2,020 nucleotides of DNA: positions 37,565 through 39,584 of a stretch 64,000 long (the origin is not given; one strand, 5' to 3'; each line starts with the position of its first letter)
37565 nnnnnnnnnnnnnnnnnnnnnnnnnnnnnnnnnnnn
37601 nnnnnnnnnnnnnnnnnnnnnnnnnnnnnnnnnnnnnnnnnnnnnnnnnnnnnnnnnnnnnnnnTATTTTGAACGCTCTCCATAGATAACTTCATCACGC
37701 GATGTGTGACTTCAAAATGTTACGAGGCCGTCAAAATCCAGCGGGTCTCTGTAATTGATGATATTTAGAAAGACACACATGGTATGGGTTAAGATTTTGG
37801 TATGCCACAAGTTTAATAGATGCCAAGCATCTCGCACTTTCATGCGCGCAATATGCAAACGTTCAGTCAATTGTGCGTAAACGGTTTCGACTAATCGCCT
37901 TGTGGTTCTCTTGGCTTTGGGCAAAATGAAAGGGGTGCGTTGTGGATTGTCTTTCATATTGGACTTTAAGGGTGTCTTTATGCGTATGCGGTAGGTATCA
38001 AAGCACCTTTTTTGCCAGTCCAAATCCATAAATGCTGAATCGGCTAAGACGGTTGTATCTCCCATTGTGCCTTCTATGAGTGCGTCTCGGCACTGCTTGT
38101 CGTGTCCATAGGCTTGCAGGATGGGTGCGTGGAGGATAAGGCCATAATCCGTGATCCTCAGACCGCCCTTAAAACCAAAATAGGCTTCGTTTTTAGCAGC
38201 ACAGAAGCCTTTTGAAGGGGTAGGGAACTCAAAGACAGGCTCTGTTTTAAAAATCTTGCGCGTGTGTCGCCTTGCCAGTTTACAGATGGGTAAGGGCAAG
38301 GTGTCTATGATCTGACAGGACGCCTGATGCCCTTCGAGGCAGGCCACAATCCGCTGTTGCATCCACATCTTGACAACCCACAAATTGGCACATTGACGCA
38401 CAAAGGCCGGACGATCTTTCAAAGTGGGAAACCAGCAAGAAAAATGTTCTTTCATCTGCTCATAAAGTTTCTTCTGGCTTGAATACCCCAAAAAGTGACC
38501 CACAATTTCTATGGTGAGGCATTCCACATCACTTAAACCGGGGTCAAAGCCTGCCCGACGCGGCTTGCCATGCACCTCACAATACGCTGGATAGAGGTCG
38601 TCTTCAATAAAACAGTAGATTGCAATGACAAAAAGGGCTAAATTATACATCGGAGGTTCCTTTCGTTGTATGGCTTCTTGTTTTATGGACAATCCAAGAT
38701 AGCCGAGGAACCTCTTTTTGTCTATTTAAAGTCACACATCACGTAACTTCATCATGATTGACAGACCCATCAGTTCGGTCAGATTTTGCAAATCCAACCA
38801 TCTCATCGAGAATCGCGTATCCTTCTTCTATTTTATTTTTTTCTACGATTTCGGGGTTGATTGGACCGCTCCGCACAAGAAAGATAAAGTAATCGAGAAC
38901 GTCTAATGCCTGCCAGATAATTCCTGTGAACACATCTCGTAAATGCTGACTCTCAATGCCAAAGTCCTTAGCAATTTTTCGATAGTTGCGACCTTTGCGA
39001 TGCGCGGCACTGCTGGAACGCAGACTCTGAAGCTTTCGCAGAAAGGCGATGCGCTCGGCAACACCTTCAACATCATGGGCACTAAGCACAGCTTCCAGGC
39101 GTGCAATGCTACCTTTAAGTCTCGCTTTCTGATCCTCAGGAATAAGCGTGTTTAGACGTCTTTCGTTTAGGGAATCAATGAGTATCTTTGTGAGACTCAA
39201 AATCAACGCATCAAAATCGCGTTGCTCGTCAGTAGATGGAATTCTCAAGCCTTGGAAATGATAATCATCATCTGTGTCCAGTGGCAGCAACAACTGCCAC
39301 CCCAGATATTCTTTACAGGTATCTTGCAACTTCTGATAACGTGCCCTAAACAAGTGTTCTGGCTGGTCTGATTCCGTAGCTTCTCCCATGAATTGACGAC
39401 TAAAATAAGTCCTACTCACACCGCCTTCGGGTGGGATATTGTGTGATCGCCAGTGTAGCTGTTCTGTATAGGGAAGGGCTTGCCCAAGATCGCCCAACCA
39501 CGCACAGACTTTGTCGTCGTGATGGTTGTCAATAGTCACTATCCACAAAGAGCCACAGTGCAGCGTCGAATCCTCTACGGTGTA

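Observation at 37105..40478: AT-rich cassette: 556-aa unknown protein coupled by overlapping stop/start codons to a PIN nuclease and a downstream 45-aa antitoxin-like ORF (candidate non-canonical toxin/defence module)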

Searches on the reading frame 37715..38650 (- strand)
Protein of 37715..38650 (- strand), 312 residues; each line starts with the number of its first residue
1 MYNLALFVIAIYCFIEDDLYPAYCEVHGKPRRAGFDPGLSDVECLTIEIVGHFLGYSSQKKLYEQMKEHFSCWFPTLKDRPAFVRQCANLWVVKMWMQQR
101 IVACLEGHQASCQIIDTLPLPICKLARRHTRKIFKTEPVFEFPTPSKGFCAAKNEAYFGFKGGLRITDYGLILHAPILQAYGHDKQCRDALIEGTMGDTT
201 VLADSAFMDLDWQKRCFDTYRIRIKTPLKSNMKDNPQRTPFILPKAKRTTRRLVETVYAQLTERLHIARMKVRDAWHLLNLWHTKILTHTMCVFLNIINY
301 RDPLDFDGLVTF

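Call 5: search_protein_families(library=pfam, max_evalue=1, proteins=[window:37715-38650:-])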
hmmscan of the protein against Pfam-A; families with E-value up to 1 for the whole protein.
seq(312 aa): 2 families
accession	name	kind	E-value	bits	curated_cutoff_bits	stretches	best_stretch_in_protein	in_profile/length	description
PF13612.12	DDE_Tnp_1_3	-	7e-09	36.3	27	1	107-270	2-150/155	Transposase DDE domain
PF01609.27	DDE_Tnp_1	-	6.4e-05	23.2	23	1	148-290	24-199/200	Transposase DDE domain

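Call 7: search_protein_families(library=ncbifam, max_evalue=1, proteins=[window:37715-38650:-])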
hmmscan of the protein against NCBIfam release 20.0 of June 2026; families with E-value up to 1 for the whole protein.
seq(312 aa): 2 families
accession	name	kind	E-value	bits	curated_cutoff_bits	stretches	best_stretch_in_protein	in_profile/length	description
NF033520.1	transpos_IS982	equivalog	7.5e-48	163.2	130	1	40-292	1-242/243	IS982 family transposase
NF033581.1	transpos_IS5_4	equivalog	0.00012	21.5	140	1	152-273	147-266/285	IS5 family transposase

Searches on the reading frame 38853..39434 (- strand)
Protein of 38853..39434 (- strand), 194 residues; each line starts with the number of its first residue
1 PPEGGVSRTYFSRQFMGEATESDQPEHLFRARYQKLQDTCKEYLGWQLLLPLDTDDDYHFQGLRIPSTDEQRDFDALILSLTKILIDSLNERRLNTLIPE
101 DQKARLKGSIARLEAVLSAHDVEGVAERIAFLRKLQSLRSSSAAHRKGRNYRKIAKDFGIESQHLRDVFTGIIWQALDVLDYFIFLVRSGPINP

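Call 65: predict_structure(alignment_id=A7)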
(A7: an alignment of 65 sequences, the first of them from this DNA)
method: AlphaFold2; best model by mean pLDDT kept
length: 194 residues; sequences in the alignment: 65
mean_pLDDT: 88.9   pTM: 0.81
mean pLDDT of the five models: 88.9, 88.9, 88.4, 85.1, 83.1
residues with pLDDT >= 90: 135; 70-90: 37; 50-70: 21; < 50: 1
segments of 3 or more residues with pLDDT < 50: none
pLDDT, mean of each block of 10 residues (from residue 1): 64 65 90 97 96 92 93 94 97 95 94 95 93 94 72 81 89 97 95 79
secondary structure, 60 per line:
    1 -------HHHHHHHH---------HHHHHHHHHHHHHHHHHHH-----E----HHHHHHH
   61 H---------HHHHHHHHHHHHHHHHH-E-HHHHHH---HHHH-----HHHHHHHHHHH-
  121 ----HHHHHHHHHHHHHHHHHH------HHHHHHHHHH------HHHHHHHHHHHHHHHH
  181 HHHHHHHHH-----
elements in order: H8-15 H25-43 H54-61 H71-87 H91-96 H100-103 H109-119 H125-142 H149-158 H165-189

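Call 67: fold_search(model_id=the predicted structure, library=pdb)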
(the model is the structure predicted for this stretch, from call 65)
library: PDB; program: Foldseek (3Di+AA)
matches with E <= 10: 223; with E <= 0.001: 0
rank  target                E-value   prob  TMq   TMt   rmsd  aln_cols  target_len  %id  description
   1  6m6u_G                3.8e-01  0.72  0.32  0.44  10.2       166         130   13  Crystal structure the toxin-antitoxin MntA-HpeT mutant-D39ED41E (released 2020-09-30)
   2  2jsw_MODEL_1_A        5.1e-01  0.09  0.16  0.16  19.6       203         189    9  Solution Structure of the R13 Domain of Talin (released 2008-01-29)
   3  6irx                  6.2e-01  0.10  0.18  0.11  16.1       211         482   10  Crystal structure of the zebrafish cap-specific adenosine methyltransferase (released 2018-12-05)
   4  6irw_B                6.5e-01  0.13  0.19  0.11  14.9       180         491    9  Crystal structure of the human cap-specific adenosine methyltransferase bound to SAH (released 2018-12-05)
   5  6is0_A                6.5e-01  0.12  0.19  0.11  15.9       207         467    9  Crystal structure of the zebrafish cap-specific adenosine methyltransferase bound to SAH and m7G-capped RNA (released 2018-12-05)
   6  6iry                  9.7e-01  0.11  0.20  0.12  15.7       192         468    9  Crystal structure of the zebrafish cap-specific adenosine methyltransferase bound to SAH (released 2018-12-05)
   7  6irv_A                1.1e+00  0.06  0.15  0.08  18.2       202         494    9  Crystal structure of the human cap-specific adenosine methyltransferase (released 2018-12-05)
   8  1evs                  1.2e+00  0.09  0.19  0.21  16.4       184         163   13  CRYSTAL STRUCTURE OF HUMAN ONCOSTATIN M (released 2000-09-13)
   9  7wuw_C                1.2e+00  0.07  0.17  0.12  17.6       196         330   12  Crystal structure of AziU3/U2 from Streptomyces sahachiroi (released 2022-09-07)
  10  6egc                  1.2e+00  0.13  0.22  0.27  13.9       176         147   15  Single-chain version of 2L4HC2_23 (PDB 5J0K) (released 2019-05-29)
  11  5msj_B                1.2e+00  0.09  0.20  0.19  17.6       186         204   11  Mouse PA28alpha (released 2017-09-13)
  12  5msj_E                1.2e+00  0.08  0.20  0.19  19.5       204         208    8  Mouse PA28alpha (released 2017-09-13)
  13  6e6a_A                1.4e+00  0.06  0.15  0.17  18.6       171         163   15  Triclinic crystal form of IncA G144A point mutant (released 2019-07-10)
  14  5l0d_A                1.4e+00  0.14  0.24  0.27  11.3       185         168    6  Human Metavinculin(residues 959-1130) in complex with PIP2 (released 2016-08-31)
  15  5msj_H                1.4e+00  0.08  0.21  0.20  19.1       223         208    9  Mouse PA28alpha (released 2017-09-13)
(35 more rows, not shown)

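Call 76: search_solved_structures(query=A7, max_evalue=10, show_alignments=4)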
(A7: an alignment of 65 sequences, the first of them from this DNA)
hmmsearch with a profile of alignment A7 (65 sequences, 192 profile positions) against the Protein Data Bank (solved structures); distinct sequences matched with E-value up to 10: 3.
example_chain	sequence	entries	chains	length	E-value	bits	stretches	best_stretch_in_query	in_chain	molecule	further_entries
1wj5_A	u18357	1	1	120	0.35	13.6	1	110-179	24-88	hypothetical protein (RIKEN cDNA 0610009H20)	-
9e5c_5d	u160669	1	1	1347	0.6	12.9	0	103-138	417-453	Cilia- and flagella-associated protein 61 N-terminal domain-containing protein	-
5lcl_B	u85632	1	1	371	0.7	12.7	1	134-162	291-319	DNA repair protein RAD14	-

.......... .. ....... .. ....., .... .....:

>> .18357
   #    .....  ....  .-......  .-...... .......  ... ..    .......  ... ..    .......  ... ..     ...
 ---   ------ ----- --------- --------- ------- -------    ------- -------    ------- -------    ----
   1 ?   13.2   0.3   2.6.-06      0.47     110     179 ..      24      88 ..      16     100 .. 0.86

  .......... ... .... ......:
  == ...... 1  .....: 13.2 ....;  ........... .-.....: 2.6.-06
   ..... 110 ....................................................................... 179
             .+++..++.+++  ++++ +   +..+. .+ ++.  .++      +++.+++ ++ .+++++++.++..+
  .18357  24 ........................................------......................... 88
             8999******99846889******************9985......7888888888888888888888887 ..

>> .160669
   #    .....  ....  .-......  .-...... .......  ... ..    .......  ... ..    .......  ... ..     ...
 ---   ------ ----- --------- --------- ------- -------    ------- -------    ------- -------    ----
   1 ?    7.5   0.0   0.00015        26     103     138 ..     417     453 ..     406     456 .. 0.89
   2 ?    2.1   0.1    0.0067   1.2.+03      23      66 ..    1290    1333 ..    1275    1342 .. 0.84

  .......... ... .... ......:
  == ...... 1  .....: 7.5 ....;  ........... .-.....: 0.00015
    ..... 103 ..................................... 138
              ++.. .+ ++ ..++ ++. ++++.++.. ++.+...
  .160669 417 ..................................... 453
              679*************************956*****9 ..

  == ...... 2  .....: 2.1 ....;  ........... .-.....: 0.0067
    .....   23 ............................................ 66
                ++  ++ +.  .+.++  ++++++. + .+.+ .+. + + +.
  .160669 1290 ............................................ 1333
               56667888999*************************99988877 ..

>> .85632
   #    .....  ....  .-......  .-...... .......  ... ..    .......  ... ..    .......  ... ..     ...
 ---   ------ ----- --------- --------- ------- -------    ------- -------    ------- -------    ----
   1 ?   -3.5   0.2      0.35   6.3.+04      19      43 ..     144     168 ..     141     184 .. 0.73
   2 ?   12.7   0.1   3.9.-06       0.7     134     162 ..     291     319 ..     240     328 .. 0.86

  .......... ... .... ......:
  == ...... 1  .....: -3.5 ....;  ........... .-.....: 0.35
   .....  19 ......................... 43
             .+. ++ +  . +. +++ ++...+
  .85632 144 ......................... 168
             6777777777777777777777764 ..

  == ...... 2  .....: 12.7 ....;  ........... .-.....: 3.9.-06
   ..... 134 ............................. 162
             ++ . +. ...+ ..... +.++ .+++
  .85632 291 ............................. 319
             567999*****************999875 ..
